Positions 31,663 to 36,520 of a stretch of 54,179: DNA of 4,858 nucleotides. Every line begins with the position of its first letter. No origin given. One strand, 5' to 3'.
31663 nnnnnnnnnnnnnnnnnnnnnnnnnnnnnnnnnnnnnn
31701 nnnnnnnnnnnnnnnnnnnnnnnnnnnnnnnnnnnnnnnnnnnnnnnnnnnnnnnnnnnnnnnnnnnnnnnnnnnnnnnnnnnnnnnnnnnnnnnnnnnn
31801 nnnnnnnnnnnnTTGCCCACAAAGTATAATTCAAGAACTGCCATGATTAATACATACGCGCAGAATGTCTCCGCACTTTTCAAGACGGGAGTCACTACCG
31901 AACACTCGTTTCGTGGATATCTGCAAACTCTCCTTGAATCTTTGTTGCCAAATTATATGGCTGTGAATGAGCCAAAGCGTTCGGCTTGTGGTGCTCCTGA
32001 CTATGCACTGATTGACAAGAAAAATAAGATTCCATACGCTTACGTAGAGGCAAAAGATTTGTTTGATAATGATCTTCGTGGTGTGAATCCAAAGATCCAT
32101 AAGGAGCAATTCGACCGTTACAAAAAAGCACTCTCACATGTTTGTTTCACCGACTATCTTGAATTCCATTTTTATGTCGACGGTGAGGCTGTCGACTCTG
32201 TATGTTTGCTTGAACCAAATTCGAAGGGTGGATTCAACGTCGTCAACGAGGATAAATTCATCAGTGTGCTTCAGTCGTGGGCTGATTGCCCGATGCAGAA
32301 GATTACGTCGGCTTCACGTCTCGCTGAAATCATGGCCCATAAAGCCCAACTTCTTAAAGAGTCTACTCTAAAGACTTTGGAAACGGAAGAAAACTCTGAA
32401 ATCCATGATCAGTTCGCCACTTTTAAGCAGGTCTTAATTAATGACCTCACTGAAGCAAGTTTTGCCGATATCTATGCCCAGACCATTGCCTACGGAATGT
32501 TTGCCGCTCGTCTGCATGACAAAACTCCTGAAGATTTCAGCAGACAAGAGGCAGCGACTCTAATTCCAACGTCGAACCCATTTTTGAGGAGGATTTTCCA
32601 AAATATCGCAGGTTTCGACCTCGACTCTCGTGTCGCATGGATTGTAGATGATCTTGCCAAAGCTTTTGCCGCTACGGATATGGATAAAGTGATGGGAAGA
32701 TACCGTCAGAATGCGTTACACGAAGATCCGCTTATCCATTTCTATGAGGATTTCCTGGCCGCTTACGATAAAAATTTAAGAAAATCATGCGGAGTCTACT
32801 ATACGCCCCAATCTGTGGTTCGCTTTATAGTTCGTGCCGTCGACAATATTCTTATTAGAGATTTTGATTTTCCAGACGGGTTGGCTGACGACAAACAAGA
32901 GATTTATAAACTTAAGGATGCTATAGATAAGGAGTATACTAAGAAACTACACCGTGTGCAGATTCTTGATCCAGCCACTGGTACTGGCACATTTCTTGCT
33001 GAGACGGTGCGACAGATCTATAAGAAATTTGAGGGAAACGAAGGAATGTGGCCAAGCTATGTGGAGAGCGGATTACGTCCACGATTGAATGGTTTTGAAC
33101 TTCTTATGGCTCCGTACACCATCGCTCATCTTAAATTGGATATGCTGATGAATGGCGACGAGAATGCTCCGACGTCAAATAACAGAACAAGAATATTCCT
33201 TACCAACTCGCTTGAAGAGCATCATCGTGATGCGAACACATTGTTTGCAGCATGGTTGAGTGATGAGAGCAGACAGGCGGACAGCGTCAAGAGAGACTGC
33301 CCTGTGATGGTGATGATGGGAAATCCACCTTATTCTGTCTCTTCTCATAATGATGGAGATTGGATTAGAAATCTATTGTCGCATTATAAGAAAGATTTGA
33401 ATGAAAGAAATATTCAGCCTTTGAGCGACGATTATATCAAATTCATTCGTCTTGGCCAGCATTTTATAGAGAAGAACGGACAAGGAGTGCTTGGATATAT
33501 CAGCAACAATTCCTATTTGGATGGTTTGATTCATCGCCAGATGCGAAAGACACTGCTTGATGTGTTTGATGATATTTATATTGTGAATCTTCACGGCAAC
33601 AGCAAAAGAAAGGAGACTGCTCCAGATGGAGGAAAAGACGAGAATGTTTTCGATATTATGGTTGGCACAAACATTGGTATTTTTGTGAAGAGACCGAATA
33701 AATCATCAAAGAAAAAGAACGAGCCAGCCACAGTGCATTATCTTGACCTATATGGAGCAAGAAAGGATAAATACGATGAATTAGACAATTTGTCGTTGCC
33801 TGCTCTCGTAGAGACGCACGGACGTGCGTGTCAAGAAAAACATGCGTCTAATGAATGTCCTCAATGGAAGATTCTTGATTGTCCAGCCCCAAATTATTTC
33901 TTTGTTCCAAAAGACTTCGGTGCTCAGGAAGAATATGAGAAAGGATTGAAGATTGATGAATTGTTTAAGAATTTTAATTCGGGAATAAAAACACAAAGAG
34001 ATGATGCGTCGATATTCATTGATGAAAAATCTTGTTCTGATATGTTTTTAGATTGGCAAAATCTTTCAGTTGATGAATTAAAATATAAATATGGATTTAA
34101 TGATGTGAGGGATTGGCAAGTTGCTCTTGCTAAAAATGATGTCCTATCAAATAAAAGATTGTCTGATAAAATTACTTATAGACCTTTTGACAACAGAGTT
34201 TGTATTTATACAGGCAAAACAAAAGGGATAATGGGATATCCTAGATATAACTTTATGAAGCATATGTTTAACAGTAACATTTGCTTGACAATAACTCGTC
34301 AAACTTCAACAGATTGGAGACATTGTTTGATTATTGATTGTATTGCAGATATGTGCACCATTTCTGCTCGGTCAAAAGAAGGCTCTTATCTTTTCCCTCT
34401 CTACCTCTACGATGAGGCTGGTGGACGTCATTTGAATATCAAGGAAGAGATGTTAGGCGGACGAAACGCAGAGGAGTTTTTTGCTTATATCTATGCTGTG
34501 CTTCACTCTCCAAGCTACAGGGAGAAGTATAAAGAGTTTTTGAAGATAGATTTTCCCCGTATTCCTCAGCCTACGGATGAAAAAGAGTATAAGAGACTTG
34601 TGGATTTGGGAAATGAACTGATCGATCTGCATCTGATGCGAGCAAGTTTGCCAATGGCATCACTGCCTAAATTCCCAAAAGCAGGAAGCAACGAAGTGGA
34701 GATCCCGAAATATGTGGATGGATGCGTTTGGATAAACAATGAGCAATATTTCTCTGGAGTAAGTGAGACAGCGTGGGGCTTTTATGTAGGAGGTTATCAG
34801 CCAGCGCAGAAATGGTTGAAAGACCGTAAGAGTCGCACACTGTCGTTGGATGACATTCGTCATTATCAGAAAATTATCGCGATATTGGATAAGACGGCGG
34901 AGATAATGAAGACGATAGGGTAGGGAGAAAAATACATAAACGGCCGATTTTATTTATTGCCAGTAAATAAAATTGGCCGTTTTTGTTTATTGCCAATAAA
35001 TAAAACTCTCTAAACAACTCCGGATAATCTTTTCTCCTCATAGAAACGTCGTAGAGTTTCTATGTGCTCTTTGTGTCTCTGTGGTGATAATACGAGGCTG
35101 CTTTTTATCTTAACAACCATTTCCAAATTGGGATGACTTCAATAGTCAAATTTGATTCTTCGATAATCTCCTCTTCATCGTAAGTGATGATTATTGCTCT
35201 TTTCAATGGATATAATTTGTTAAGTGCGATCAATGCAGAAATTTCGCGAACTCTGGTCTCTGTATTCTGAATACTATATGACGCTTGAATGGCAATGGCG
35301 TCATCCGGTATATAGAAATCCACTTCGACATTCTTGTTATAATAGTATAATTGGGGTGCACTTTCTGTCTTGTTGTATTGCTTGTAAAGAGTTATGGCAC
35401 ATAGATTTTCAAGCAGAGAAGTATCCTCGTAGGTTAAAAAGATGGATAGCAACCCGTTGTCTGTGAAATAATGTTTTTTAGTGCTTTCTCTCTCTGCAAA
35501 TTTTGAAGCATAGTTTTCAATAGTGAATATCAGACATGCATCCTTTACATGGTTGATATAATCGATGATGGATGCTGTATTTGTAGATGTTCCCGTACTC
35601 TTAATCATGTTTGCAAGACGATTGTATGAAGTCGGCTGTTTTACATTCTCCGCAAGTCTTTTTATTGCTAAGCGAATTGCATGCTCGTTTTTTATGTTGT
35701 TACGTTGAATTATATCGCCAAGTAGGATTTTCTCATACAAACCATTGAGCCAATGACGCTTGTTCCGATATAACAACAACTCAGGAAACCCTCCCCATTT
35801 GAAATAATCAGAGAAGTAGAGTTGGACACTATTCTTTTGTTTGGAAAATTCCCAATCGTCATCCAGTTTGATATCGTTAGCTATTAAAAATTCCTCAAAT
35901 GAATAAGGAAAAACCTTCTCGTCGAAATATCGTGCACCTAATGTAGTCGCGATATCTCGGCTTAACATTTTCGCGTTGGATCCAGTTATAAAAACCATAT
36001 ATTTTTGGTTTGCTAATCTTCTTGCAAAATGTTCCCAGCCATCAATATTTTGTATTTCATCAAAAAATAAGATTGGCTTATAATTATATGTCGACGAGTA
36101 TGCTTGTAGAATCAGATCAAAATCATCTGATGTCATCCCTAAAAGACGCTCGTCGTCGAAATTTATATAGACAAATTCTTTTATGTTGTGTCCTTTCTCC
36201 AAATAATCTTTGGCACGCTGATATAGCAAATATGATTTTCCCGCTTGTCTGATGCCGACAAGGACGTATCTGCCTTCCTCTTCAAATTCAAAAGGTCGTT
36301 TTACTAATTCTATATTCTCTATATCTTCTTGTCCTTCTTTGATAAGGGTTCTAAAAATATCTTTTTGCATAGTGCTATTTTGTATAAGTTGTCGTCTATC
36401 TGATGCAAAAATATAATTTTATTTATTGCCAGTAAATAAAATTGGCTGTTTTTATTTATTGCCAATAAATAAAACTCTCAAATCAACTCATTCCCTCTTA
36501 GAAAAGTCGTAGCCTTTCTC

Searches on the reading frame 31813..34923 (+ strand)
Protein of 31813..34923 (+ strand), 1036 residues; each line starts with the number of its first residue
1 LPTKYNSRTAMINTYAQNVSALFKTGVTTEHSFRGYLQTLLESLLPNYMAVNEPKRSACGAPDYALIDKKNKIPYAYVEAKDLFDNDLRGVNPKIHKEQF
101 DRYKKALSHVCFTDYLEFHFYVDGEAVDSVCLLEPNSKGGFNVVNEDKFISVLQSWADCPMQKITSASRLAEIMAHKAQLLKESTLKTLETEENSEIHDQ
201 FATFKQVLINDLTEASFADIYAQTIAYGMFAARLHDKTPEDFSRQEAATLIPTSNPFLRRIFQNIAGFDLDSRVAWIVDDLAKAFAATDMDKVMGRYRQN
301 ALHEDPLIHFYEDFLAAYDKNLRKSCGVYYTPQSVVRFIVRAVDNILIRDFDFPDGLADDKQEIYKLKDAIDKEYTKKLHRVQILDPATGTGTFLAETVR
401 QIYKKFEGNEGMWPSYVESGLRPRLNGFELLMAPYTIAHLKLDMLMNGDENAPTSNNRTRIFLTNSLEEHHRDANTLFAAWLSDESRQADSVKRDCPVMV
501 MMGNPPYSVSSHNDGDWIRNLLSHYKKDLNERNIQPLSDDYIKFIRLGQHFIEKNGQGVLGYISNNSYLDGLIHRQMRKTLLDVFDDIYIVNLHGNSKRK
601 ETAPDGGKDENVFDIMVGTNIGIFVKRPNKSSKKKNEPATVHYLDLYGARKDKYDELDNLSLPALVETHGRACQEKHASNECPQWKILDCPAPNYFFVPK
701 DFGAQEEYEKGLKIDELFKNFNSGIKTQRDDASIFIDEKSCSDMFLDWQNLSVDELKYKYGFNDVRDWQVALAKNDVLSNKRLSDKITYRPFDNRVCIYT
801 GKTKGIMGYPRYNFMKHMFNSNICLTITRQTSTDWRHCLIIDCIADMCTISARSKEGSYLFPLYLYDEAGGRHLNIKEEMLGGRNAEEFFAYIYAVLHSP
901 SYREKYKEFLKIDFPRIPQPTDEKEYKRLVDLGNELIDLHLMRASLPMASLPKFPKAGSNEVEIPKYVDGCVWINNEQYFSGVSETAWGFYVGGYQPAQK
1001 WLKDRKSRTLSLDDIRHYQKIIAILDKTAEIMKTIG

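Call 3: search_protein_families(library=pfam, proteins=[window:31813-34923:+], max_evalue=0.1)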
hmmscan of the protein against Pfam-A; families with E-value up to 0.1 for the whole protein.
window:31813-34923:+ (1036 aa): 4 families
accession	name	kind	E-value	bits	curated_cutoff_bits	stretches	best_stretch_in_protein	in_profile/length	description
PF18135.7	Type_ISP_C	-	5.7e-75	253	25.9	1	716-1033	1-341/342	Type ISP C-terminal specificity domain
PF02384.22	N6_Mtase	-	1.5e-11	44.6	20.4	1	304-558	3-179/311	N-6 DNA Methylase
PF20473.4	MmeI_Mtase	-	1.1e-08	35.1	27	1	373-576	12-210/259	MmeI, DNA-methyltransferase domain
PF07669.17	Eco57I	-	1.7e-06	28.7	25.3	1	500-593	77-165/171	Eco57I restriction-modification methylase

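Call 4: search_protein_families(library=padloc, proteins=[window:31813-34923:+], max_evalue=0.1)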
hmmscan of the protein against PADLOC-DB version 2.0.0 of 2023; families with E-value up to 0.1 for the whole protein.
window:31813-34923:+ (1036 aa): 23 families
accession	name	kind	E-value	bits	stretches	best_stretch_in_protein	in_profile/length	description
PDLC03610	REase_MTase_IIG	-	3.6e-271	900.8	2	11-517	1-495/1096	Type IIG restriction enzyme-methyltransferase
PDLC03631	REase_MTase_IIG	-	2e-89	298.8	1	20-1007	16-988/1086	Type IIG restriction enzyme-methyltransferase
PDLC03051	REase_MTase_I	-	6.4e-49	164.1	1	308-948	846-1477/1591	Type I restriction enzyme-methyltransferase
PDLC03597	REase_MTase_IIG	-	1.8e-43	146.5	2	305-873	859-1407/1646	Type IIG restriction enzyme-methyltransferase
PDLC03621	REase_MTase_IIG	-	1.2e-27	94.4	1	309-1007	286-962/1024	Type IIG restriction enzyme-methyltransferase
PDLC04134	mad2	-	4.3e-10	37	1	61-649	41-462/492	mads_2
PDLC03612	REase_MTase_IIG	-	2.2e-07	27.4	1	500-594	809-895/1247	Type IIG restriction enzyme-methyltransferase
PDLC03629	REase_MTase_IIG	-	6.2e-07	25.6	1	320-403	375-457/1182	Type IIG restriction enzyme-methyltransferase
PDLC03021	MTase_I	-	2.5e-06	24.6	1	383-453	187-254/491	Type I methyltransferase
PDLC03338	MTase_II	-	2.5e-06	24.5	1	381-473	155-244/604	Type II methyltransferase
PDLC03627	REase_MTase_IIG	-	9.8e-06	21.5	1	317-407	340-432/1136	Type IIG restriction enzyme-methyltransferase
PDLC03025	MTase_I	-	1.3e-05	22.1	2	378-450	181-245/569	Type I methyltransferase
PDLC03313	MTase_II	-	1.3e-05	22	1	376-597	44-236/563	Type II methyltransferase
PDLC03598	REase_MTase_IIG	-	2.2e-05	20.5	1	318-578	304-556/912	Type IIG restriction enzyme-methyltransferase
PDLC03035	MTase_I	-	2.3e-05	21.1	1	297-343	145-191/653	Type I methyltransferase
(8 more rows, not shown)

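Call 6: search_protein_families(library=ncbifam, proteins=[window:31813-34923:+], max_evalue=0.1)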
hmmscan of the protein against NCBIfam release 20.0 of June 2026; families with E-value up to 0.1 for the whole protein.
window:31813-34923:+ (1036 aa): 2 families
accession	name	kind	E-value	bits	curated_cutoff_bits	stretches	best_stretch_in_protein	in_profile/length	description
NF047738.1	antiphage_MADS2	equivalog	4.2e-06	25.3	720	1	383-414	334-365/654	methylation-associated defense system DNA methyltransferase MAD2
TIGR00497.1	hsdM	equivalog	0.024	13.3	242.75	0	269-341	145-214/515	type I restriction-modification system subunit M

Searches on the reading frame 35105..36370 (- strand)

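Call 3: search_protein_families(library=pfam, proteins=[window:35105-36370:-], max_evalue=0.1)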
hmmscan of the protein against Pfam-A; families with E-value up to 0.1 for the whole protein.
window:35105-36370:- (421 aa): 5 families
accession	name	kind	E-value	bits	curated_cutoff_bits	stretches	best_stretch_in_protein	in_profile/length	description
PF13173.12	AAA_14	-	3.5e-33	114.8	27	1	35-162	5-129/129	AAA domain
PF13635.12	DUF4143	-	9.1e-16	58.4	28.1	1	219-356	3-147/160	Domain of unknown function (DUF4143)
PF23061.1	CUB_M02D8_5_2nd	-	0.01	16.6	30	0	325-367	69-109/114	M02D8_5-like, second CUB domain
PF18742.7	DpnII-MboI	-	0.053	13.5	27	0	329-407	49-128/150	REase_DpnII-MboI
PF00004.35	AAA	-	0.089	13.7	21.2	0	36-113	2-73/131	ATPase family associated with various cellular activities (AAA)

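Call 4: search_protein_families(library=padloc, proteins=[window:35105-36370:-], max_evalue=0.1)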
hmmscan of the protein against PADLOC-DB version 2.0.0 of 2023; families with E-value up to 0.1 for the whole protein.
window:35105-36370:- (421 aa): 6 families
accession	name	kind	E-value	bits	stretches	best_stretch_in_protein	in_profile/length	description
PDLC04787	PDC-S01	-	1.8e-90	301.7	1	36-420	31-407/412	-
PDLC04789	PDC-S01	-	1.4e-30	104.6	1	32-357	17-330/375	-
PDLC04790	PDC-S01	-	5.6e-22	76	1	36-369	31-373/422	-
PDLC04791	PDC-S01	-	4e-21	73.2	2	172-399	144-379/395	-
PDLC04786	PDC-S01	-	6.9e-15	52.7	1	36-358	24-377/439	-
PDLC04788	PDC-S01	-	3.3e-10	37.5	1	36-319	23-318/448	-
